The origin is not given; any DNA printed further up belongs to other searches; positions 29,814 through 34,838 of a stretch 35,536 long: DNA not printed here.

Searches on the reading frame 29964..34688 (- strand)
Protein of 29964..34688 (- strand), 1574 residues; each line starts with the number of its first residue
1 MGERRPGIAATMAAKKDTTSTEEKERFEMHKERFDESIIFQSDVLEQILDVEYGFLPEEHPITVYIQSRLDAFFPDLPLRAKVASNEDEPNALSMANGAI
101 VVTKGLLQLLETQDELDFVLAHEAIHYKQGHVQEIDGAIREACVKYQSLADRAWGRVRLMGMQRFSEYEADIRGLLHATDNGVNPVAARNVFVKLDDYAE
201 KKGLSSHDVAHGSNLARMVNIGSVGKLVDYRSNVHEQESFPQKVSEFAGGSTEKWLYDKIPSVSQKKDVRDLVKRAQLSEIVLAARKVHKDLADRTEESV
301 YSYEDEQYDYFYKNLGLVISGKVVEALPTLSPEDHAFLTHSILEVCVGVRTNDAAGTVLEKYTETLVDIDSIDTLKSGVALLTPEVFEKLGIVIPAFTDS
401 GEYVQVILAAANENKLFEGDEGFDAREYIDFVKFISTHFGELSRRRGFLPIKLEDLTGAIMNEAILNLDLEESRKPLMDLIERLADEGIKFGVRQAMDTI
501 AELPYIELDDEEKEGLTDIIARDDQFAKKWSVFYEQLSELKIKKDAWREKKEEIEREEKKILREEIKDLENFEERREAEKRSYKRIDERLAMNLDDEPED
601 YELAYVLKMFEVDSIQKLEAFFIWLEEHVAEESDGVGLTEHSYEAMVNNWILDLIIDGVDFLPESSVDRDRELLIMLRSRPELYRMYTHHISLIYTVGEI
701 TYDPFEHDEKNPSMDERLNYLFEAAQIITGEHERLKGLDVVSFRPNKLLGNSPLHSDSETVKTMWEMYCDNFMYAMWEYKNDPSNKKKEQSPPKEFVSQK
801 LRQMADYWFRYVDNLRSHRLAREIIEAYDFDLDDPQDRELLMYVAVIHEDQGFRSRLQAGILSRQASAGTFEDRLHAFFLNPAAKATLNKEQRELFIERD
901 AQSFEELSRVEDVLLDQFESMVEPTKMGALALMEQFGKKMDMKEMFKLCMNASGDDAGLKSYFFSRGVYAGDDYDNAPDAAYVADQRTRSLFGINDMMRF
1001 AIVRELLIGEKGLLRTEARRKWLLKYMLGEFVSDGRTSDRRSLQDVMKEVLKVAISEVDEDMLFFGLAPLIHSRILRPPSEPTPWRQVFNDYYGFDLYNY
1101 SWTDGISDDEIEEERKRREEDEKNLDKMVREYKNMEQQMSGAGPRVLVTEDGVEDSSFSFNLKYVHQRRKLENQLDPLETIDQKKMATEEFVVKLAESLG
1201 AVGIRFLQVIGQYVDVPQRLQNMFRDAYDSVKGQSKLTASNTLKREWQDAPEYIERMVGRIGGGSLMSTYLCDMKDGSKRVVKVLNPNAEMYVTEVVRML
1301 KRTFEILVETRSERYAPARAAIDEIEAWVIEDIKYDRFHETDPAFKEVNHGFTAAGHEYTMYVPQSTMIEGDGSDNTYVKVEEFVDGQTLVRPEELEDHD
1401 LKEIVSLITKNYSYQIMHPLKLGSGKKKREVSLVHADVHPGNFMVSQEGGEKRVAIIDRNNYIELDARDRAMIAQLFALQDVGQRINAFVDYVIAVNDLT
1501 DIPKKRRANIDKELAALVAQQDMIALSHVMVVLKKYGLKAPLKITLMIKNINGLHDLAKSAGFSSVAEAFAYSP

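Call 58: search_protein_families(library=pfam, proteins=[window:29964-34688:-], max_evalue=0.001)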
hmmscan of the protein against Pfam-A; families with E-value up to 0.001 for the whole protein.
window:29964-34688:- (1574 aa): 2 families
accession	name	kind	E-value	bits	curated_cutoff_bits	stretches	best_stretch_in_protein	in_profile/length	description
PF01435.24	Peptidase_M48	-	1.8e-13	51.1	20.3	1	74-207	20-172/186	Peptidase family M48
PF03109.22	ABC1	-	8.6e-10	38.6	22.9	1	1261-1477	38-229/244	ABC1 atypical kinase-like domain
